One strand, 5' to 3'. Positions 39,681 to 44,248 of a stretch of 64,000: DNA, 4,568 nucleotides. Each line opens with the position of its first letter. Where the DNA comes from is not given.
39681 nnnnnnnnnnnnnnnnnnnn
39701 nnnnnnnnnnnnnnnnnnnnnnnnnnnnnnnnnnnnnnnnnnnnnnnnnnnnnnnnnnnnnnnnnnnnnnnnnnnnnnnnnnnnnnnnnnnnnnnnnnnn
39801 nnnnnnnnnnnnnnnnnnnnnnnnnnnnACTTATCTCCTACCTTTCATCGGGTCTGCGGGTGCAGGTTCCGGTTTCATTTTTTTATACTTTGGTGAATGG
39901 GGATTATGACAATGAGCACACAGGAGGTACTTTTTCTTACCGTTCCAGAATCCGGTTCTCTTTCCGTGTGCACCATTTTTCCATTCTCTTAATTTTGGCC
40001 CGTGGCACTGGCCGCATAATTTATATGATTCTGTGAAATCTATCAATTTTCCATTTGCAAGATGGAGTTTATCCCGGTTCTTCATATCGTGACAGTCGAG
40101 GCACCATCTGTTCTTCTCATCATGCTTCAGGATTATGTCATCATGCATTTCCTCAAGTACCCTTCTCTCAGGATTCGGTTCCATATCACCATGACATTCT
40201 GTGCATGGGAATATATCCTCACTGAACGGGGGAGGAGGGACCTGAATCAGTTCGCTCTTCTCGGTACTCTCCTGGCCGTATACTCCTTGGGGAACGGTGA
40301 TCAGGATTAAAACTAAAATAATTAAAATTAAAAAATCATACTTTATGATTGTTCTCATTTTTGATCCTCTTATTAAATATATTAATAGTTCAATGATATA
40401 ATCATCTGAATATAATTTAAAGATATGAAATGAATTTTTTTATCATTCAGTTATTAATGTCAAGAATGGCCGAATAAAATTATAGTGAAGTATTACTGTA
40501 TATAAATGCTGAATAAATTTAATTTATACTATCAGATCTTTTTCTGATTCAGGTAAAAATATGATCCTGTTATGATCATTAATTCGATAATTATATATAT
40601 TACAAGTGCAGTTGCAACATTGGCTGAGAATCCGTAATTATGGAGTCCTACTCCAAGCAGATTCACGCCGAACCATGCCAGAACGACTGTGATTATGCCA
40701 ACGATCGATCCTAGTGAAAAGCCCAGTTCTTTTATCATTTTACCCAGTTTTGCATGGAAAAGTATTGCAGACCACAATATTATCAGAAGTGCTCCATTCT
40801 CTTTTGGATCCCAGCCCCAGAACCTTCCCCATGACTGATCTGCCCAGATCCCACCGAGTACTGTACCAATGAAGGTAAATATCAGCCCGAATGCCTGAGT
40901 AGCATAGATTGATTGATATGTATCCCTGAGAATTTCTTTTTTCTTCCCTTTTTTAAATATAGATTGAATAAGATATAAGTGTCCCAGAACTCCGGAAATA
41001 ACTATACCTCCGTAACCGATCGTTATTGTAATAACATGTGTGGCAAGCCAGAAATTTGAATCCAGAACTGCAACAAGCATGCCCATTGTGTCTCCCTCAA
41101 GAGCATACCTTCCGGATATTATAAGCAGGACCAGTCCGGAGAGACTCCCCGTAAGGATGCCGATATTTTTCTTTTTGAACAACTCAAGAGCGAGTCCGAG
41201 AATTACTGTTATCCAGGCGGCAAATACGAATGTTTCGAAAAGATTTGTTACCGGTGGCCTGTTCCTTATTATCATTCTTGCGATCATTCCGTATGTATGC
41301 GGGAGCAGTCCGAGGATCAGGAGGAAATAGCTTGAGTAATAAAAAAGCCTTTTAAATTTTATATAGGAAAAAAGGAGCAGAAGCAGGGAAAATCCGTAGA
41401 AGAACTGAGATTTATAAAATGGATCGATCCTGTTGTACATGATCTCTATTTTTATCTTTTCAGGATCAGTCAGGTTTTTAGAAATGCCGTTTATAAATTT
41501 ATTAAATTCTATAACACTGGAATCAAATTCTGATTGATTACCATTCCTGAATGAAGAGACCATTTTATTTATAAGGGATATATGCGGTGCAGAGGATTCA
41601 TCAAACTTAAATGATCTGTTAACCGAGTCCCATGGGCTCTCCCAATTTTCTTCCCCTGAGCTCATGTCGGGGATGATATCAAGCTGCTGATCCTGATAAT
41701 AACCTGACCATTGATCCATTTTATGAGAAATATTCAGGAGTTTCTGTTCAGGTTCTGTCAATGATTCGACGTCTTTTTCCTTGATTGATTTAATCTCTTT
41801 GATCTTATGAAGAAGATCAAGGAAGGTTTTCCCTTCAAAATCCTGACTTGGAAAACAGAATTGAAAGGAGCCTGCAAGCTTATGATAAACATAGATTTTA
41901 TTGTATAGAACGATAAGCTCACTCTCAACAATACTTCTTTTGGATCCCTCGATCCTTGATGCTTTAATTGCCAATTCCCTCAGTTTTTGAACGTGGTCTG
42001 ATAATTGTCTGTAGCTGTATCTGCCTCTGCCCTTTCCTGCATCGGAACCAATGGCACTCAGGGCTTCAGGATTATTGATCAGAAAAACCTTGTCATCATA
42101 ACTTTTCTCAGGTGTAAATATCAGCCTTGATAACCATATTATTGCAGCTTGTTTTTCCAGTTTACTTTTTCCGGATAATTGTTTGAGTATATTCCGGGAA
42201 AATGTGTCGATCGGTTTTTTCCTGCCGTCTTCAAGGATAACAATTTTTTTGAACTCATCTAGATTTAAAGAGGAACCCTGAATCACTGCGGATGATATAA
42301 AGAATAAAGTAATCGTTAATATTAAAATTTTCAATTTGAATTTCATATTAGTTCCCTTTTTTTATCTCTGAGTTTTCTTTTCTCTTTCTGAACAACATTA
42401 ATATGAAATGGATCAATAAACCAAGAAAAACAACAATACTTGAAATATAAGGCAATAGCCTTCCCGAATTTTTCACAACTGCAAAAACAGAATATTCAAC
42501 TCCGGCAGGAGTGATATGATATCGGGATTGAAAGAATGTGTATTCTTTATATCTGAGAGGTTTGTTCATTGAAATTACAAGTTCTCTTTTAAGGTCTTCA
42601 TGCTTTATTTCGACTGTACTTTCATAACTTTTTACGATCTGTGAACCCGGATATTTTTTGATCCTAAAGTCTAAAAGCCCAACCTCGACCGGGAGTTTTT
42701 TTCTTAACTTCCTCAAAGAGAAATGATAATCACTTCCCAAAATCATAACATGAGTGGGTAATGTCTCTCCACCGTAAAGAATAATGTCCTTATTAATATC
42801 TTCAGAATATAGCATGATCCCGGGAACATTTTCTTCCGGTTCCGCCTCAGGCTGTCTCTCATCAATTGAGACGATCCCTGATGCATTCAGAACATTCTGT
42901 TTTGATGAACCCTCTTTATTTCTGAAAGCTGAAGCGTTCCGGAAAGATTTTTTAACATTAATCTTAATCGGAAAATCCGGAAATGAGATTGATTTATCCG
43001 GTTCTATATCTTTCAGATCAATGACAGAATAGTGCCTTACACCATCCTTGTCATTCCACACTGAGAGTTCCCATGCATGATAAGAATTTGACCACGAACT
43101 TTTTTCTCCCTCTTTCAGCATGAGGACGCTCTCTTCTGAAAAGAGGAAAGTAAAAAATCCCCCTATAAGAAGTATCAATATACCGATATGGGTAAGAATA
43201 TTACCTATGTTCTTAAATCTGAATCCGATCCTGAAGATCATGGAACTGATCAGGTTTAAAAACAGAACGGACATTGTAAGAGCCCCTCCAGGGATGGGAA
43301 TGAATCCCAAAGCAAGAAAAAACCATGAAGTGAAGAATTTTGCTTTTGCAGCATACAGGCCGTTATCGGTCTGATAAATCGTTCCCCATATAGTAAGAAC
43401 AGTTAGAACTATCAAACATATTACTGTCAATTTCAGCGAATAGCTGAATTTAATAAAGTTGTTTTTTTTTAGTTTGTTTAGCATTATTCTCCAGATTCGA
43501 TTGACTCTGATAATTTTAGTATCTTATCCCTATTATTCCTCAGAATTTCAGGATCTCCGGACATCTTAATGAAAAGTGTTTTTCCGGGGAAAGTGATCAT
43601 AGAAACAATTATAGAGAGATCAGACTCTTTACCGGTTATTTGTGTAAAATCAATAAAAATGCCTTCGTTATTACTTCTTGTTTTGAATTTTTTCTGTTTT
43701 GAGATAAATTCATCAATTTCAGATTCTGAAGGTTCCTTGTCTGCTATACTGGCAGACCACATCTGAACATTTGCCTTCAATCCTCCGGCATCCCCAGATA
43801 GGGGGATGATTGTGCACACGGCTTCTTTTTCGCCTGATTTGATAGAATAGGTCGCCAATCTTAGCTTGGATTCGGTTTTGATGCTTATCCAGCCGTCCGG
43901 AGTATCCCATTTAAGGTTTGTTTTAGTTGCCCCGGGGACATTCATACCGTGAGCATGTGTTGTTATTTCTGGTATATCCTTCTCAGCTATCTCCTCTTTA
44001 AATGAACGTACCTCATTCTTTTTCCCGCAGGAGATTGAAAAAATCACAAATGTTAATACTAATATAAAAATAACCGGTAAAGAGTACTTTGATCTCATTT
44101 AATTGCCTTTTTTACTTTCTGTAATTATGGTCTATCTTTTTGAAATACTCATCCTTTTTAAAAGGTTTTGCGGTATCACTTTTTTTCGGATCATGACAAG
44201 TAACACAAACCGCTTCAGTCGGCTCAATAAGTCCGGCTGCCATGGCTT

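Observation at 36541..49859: Respiratory heme island: three different quinol-to-periplasm conduits plus dedicated cytochrome c maturation genes in 13 kb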

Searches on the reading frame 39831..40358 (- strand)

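Call 4: search_protein_families(library=pfam, proteins=[window:39831-40358:-], max_evalue=0.01)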
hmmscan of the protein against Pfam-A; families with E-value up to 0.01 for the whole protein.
window:39831-40358:- (175 aa): 9 families
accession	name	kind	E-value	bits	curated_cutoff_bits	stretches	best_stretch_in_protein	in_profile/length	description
PF14522.11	Cytochrome_C7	-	3.4e-07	30.4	24.8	1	50-119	14-66/67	Cytochrome c7 and related cytochrome c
PF09699.15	Paired_CXXCH_1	-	5.8e-07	29.5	20.6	1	85-122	8-39/41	Doubled CXXCH motif (Paired_CXXCH_1)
PF14537.11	Cytochrom_c3_2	-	8.6e-06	26.6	25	1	79-157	2-70/79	Cytochrome c3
PF22678.1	Cytochrom_c_NrfB-like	-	2.2e-05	25.3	27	1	52-94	1-44/89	Cytochrome c-type protein NrfB-like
PF22113.1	Mtrc-MtrF_II-IV_dom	-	0.00016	21.7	30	0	46-98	117-174/176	Outer membrane cytochrome MtrC/MtrF-like, domains II/IV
PF03264.19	Cytochrom_NNT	-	0.00019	21.7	24.1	0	106-158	30-79/174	NapC/NirT cytochrome c family, N-terminal region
PF02085.21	Cytochrom_CIII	-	0.00071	20.3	22.9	0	47-119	44-101/101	Class III cytochrome C family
PF13435.11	Cytochrome_C554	-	0.0058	18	20.8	0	115-142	2-29/84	Cytochrome c554 and c-prime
PF05495.17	zf-CHY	-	0.0092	16.8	31.3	0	47-92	16-51/68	CHY zinc finger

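Call 5: search_protein_families(library=ncbifam, proteins=[window:39831-40358:-], max_evalue=0.01)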
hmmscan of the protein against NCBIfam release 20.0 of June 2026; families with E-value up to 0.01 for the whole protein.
window:39831-40358:- (175 aa): 6 families
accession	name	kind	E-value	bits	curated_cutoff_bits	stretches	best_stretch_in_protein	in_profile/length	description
TIGR03508.1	decahem_SO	subfamily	4.1e-05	23.2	192.2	0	51-104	36-91/258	DmsE family decaheme c-type cytochrome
NF008659.0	PRK11659.1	equivalog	4.2e-05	23.3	184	0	51-94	77-121/188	cytochrome c nitrite reductase pentaheme subunit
TIGR03146.1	cyt_nit_nrfB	equivalog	0.00082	19.7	166.6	0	112-160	11-56/145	cytochrome c nitrite reductase pentaheme subunit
NF041198.1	UshA_like_PCGU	equivalog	0.0011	17.7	275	1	52-154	411-511/519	UshA-like (seleno)protein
NF041028.1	decahem_GSU2203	exception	0.0031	16.8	325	0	77-157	119-187/317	GSU2203 family decaheme c-type cytochrome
TIGR01905.1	paired_CXXCH_1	subfamily_domain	0.0046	16.9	25.2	0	147-161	9-23/41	doubled CXXCH domain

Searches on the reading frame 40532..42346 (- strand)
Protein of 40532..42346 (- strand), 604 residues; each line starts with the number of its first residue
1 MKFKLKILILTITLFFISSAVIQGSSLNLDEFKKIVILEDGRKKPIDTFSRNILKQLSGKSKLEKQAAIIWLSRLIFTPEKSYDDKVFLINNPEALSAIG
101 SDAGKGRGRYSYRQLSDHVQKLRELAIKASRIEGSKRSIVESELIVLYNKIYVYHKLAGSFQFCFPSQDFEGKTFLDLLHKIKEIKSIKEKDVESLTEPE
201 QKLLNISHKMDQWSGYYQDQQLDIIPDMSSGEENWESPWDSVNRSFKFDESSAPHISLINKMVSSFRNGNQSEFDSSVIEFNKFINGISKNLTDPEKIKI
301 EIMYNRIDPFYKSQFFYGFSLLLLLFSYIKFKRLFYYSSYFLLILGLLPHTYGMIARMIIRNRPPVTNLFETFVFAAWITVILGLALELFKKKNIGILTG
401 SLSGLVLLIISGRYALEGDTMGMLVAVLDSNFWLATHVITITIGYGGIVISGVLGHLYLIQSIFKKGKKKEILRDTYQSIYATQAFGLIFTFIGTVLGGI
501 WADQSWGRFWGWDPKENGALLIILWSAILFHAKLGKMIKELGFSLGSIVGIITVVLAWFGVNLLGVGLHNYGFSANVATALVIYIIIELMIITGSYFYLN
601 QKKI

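Call 4: search_protein_families(library=pfam, proteins=[window:40532-42346:-], max_evalue=0.01)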
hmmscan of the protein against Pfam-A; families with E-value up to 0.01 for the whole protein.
window:40532-42346:- (604 aa): 1 family
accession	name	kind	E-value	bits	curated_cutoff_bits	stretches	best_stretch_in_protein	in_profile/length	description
PF01578.25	Cytochrom_C_asm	-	2.6e-25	89.8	29.9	1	367-569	2-212/212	Cytochrome C assembly protein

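Call 5: search_protein_families(library=ncbifam, proteins=[window:40532-42346:-], max_evalue=0.01)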
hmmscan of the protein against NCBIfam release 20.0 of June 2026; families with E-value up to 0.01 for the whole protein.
window:40532-42346:- (604 aa): 4 families
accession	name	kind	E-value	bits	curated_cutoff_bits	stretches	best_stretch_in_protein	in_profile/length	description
TIGR03144.1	cytochr_II_ccsB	equivalog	1.3e-39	136.5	187.6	1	344-572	3-252/252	c-type cytochrome biogenesis protein CcsB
TIGR01191.1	ccmC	subfamily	2.8e-07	30.6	186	1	481-579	50-150/184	heme ABC transporter permease CcmC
NF007691.0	PRK10369.1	subfamily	1.3e-05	24.1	394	1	436-591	173-324/573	heme lyase NrfEFG subunit NrfE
TIGR00353.1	nrfE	subfamily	0.00034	19.6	569.05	1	440-593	123-272/578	heme lyase CcmF/NrfE family subunit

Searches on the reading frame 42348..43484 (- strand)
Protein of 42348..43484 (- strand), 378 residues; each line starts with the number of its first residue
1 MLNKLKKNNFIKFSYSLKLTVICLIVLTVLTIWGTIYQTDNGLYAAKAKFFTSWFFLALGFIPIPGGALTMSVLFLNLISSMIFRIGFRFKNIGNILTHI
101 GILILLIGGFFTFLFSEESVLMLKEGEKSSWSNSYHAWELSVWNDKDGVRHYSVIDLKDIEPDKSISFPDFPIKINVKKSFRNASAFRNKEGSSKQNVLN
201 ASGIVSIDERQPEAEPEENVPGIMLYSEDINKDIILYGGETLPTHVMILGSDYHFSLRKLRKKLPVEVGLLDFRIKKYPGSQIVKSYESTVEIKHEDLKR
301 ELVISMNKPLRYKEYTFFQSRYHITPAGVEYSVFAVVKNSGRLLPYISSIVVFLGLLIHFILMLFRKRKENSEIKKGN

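Call 4: search_protein_families(library=pfam, proteins=[window:42348-43484:-], max_evalue=0.01)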
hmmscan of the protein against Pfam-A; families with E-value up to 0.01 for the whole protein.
window:42348-43484:- (378 aa): 1 family
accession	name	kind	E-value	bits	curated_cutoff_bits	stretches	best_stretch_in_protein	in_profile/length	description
PF05140.19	ResB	-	2.1e-15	57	24.6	2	255-324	196-267/486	ResB-like family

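Call 5: search_protein_families(library=ncbifam, proteins=[window:42348-43484:-], max_evalue=0.01)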
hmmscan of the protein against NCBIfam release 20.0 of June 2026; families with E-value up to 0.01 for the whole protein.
window:42348-43484:- (378 aa): 1 family
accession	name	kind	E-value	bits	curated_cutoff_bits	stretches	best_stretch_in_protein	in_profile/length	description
NF040861.1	pufA_517_ASD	equivalog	0.0066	16.5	35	0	339-363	8-32/41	light-harvesting antenna LH1, alpha subunit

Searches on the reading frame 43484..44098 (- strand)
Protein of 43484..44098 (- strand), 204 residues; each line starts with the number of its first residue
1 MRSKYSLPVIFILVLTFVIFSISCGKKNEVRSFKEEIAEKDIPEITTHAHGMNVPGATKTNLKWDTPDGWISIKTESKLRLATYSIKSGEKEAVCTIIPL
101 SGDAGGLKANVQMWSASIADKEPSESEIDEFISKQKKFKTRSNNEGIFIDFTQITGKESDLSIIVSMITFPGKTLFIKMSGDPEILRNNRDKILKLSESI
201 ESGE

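Call 4: search_protein_families(library=pfam, proteins=[window:43484-44098:-], max_evalue=0.01)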
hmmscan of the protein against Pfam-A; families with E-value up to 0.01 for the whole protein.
window:43484-44098:- (204 aa): 0 families

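Call 5: search_protein_families(library=ncbifam, proteins=[window:43484-44098:-], max_evalue=0.01)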
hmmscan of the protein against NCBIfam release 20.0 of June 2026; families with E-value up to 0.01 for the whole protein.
window:43484-44098:- (204 aa): 0 families
